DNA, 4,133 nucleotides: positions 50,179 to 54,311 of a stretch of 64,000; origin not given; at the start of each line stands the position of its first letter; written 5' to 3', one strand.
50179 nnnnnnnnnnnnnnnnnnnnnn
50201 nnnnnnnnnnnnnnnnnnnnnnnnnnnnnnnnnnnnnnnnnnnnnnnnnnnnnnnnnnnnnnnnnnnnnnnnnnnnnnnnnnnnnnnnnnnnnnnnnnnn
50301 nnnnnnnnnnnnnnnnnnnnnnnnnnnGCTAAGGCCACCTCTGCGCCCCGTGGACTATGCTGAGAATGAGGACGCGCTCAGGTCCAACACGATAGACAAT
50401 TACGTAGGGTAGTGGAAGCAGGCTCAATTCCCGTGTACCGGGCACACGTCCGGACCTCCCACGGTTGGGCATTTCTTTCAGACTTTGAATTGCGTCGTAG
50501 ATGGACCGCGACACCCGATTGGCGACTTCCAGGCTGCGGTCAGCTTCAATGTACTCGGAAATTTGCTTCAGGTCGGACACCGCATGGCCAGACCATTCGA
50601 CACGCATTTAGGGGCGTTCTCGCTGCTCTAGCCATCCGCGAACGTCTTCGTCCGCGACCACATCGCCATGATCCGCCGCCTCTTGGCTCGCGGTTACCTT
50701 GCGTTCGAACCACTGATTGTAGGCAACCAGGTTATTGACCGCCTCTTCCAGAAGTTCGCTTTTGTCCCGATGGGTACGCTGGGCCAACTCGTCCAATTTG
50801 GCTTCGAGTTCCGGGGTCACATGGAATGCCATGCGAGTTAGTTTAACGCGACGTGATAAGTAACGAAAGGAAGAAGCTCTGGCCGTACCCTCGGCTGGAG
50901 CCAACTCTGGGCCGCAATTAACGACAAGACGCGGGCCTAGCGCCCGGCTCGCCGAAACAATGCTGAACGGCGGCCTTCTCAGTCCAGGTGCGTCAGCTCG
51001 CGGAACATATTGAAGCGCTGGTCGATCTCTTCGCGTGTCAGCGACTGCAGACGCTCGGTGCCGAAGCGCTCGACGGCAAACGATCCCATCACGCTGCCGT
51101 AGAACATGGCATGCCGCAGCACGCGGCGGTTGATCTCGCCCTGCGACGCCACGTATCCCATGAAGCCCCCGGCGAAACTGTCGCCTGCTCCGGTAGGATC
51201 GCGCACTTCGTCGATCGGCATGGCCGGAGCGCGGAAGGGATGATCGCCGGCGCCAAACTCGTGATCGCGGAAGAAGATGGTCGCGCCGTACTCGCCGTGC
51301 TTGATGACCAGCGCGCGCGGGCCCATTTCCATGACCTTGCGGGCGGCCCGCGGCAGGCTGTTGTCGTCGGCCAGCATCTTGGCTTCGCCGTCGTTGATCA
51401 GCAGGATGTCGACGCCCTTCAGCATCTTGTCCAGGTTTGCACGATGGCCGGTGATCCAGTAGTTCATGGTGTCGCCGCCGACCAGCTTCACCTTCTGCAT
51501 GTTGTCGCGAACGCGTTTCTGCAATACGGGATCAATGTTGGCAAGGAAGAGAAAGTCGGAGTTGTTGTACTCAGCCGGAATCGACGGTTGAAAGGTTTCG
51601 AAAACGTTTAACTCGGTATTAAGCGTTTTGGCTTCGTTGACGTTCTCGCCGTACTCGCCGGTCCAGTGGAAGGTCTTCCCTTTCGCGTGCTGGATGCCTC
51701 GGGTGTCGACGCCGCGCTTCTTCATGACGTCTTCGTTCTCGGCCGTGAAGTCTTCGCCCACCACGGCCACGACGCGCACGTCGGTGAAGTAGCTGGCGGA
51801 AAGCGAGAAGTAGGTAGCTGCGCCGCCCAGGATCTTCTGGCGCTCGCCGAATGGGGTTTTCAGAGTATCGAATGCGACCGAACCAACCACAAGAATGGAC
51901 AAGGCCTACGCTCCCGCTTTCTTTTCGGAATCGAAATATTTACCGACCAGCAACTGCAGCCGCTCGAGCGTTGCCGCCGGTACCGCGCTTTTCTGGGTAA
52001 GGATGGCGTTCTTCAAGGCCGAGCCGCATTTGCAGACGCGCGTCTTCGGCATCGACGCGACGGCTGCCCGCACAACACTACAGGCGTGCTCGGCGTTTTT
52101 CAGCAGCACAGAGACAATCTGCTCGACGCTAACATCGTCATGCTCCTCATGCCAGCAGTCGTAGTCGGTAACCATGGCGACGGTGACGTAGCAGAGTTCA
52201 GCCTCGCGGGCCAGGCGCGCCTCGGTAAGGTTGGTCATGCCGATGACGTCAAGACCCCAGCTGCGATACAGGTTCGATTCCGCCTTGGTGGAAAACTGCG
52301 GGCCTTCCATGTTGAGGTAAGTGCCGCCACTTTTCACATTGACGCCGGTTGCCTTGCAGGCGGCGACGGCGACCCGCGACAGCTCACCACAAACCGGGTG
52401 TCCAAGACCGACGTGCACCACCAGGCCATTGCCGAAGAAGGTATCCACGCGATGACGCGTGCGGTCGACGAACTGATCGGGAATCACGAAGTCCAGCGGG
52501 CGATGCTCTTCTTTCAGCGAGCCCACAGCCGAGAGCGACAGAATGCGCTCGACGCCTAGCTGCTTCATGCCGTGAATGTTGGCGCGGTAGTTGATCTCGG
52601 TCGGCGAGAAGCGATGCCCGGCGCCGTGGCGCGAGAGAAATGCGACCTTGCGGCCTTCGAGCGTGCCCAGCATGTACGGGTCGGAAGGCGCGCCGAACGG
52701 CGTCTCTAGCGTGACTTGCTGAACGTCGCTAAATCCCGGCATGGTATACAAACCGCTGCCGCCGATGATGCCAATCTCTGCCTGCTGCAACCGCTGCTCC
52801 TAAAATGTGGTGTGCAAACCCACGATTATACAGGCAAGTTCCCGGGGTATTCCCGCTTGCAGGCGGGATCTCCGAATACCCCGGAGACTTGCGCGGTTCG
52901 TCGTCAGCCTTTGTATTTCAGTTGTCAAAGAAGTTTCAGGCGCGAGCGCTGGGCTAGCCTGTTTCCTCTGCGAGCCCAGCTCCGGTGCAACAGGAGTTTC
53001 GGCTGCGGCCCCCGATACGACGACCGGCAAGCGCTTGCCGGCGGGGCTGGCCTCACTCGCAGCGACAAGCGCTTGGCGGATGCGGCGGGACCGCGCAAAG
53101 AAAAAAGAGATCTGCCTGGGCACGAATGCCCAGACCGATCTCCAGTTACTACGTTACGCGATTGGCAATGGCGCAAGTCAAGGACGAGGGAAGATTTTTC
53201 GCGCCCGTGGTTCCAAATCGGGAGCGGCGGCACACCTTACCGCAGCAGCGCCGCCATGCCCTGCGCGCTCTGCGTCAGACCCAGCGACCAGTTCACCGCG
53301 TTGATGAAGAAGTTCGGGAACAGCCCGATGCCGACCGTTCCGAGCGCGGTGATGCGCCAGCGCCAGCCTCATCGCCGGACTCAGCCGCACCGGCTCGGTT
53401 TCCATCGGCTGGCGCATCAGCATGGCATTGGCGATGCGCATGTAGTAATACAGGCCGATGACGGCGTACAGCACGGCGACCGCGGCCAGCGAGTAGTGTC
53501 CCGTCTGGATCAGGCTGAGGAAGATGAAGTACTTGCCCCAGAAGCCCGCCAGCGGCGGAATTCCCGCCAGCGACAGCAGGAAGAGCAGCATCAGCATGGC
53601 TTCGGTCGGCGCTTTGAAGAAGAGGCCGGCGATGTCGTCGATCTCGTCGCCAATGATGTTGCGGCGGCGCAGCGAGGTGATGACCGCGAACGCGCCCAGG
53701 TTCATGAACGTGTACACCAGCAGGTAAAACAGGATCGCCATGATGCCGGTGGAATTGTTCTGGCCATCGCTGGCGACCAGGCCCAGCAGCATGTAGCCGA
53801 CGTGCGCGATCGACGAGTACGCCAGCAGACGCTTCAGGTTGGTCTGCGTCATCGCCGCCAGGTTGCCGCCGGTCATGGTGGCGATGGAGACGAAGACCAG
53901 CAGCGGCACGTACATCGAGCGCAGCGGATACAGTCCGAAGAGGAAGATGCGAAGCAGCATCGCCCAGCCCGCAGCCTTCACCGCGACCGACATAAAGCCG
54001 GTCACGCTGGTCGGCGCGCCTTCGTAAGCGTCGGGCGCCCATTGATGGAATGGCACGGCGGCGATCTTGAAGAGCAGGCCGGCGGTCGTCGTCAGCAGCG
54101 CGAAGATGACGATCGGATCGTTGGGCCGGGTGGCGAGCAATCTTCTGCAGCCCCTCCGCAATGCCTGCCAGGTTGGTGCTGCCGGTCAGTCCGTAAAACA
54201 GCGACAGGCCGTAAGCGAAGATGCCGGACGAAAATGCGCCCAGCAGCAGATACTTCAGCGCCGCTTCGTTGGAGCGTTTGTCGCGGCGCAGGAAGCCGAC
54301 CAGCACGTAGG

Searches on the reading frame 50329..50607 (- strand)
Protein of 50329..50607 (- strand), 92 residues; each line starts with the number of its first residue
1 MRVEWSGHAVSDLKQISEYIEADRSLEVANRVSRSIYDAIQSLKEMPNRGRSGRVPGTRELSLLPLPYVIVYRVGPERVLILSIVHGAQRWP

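Call 82: search_protein_families(library=pfam, proteins=[window:50329-50607:-], max_evalue=0.001)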
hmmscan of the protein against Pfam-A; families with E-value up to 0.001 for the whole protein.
window:50329-50607:- (92 aa): 1 family
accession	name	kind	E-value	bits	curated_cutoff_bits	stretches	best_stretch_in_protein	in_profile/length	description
PF05016.21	ParE_toxin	-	1.3e-16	61.3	23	1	3-91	1-89/89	ParE toxin of type II toxin-antitoxin system, parDE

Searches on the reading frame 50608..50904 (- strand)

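Call 82: search_protein_families(library=pfam, proteins=[window:50608-50904:-], max_evalue=0.001)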
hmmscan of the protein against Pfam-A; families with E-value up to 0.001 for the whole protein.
window:50608-50904:- (98 aa): 2 families
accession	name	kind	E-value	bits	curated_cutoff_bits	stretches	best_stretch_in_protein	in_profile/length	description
PF12651.13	RHH_3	-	4.8e-07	30.1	21.6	1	22-59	2-39/44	Ribbon-helix-helix domain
PF01402.27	RHH_1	-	6e-07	29.7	20.5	1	27-61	4-38/39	Ribbon-helix-helix protein, copG family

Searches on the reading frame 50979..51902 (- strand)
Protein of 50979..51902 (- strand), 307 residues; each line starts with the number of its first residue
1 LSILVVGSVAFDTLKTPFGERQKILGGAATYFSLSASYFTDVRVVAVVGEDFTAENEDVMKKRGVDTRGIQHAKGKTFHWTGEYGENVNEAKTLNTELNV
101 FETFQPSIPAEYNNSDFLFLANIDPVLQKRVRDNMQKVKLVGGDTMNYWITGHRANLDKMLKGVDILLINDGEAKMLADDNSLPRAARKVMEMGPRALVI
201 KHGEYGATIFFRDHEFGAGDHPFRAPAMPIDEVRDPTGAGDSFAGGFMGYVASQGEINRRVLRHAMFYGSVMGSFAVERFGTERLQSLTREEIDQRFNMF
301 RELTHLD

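Call 29: search_protein_families(library=ncbifam, proteins=[window:50979-51902:-], max_evalue=0.00001)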
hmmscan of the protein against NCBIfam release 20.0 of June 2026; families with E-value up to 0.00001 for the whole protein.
window:50979-51902:- (307 aa): 10 families
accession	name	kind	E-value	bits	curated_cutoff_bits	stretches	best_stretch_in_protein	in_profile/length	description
TIGR04382.1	myo_inos_iolC_N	equivalog_domain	2.7e-17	63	300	1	155-282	180-295/309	5-dehydro-2-deoxygluconokinase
TIGR02152.1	D_ribokin_bact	equivalog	2.3e-14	53.5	299.65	1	158-284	170-288/298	ribokinase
NF049991.1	TagKinase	equivalog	3.6e-14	52.3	420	1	153-281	184-300/321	tagatose kinase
NF053626.1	RibKinHalex1628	equivalog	5.5e-12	45.8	330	1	157-285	170-281/293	ATP-dependent ribose-1-phosphate kinase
NF040938.1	KDG_KDGal_kin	equivalog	6e-12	45.3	400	1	154-265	173-276/305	bifunctional 2-dehydro-3-deoxygluconokinase/2-dehydro-3-deoxygalactonokinase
NF041164.1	NucKinThplmales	equivalog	6.7e-11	41.9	450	1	100-300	111-293/295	nucleoside kinase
TIGR02198.1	rfaE_dom_I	equivalog_domain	1.1e-08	34.6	345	0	176-286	207-306/315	D-glycero-beta-D-manno-heptose-7-phosphate kinase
TIGR03168.1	1-PFK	subfamily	6.9e-08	31.7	216.4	1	177-276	195-285/305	hexose kinase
TIGR03828.1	pfkB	equivalog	1.7e-07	30.6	292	1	177-277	195-286/305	1-phosphofructokinase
NF006957.1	PRK09434.1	equivalog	1.8e-06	27.7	450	1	154-277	170-287/302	fructokinase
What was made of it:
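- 50979..52790 (-): PfkB-family kinase (50979-51902) and MTA phosphorylase (51906-52790). This upstream synteny with the Ser/Ser dapF is shared with Blastocatellia and other acidobacterial lineages. NCBIfam/Pfam (call 29).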

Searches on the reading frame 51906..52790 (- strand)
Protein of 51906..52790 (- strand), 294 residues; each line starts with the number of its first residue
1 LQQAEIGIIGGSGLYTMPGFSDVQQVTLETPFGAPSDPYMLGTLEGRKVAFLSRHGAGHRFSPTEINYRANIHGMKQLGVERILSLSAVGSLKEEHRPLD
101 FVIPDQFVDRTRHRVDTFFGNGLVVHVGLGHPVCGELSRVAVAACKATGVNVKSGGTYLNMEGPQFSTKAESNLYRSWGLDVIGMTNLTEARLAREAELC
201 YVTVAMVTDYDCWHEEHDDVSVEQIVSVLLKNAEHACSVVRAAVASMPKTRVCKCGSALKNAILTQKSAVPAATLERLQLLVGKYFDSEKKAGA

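Call 29: search_protein_families(library=ncbifam, proteins=[window:51906-52790:-], max_evalue=0.00001)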
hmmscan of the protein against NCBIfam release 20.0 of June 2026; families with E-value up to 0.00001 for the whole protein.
window:51906-52790:- (294 aa): 11 families
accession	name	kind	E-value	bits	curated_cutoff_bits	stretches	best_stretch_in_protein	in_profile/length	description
NF005657.0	PRK07432.1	equivalog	4.5e-126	419.8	453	1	1-286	1-290/291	S-methyl-5'-thioadenosine phosphorylase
NF006492.0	PRK08931.1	equivalog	6.9e-118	393.3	437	1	1-284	1-287/291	S-methyl-5'-thioadenosine phosphorylase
TIGR01694.1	MTAP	equivalog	3.4e-94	314.7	274.85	1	6-245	2-239/240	S-methyl-5'-thioadenosine phosphorylase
NF006334.0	PRK08564.1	equivalog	1.5e-91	306.2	382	1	2-263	6-266/267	S-methyl-5'-thioadenosine phosphorylase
NF005876.0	PRK07823.1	equivalog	2.6e-81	272.7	306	1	2-262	4-260/267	S-methyl-5'-thioadenosine phosphorylase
NF006599.0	PRK09136.1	equivalog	2.2e-61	207.2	223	1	6-242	4-242/247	S-methyl-5'-thioinosine phosphorylase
NF006054.0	PRK08202.1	equivalog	6.2e-19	68.5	218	1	40-246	68-273/274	purine-nucleoside phosphorylase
TIGR01697.1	PNPH-PUNA-XAPA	subfamily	4e-17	62.4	197.1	1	40-242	44-244/247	inosine/guanosine/xanthosine phosphorylase family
TIGR01700.1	PNPH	equivalog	4.3e-14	52.5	293.35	1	40-244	44-248/249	purine nucleoside phosphorylase I, inosine and guanosine-specific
TIGR01698.1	PUNP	equivalog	2.4e-10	40.3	302.6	1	43-210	47-211/245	purine-nucleoside phosphorylase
TIGR01699.1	XAPA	equivalog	1.1e-06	28.5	370.9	1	39-210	43-214/248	xanthosine phosphorylase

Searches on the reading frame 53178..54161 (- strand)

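Call 82: search_protein_families(library=pfam, proteins=[window:53178-54161:-], max_evalue=0.001)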
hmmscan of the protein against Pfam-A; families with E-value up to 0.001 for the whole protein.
window:53178-54161:- (327 aa): 1 family
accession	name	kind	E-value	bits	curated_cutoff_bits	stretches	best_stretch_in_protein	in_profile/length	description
PF00361.26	Proton_antipo_M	-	1.1e-53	182.7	21.5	1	14-235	77-293/294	NADH:quinone oxidoreductase/Mrp antiporter, TM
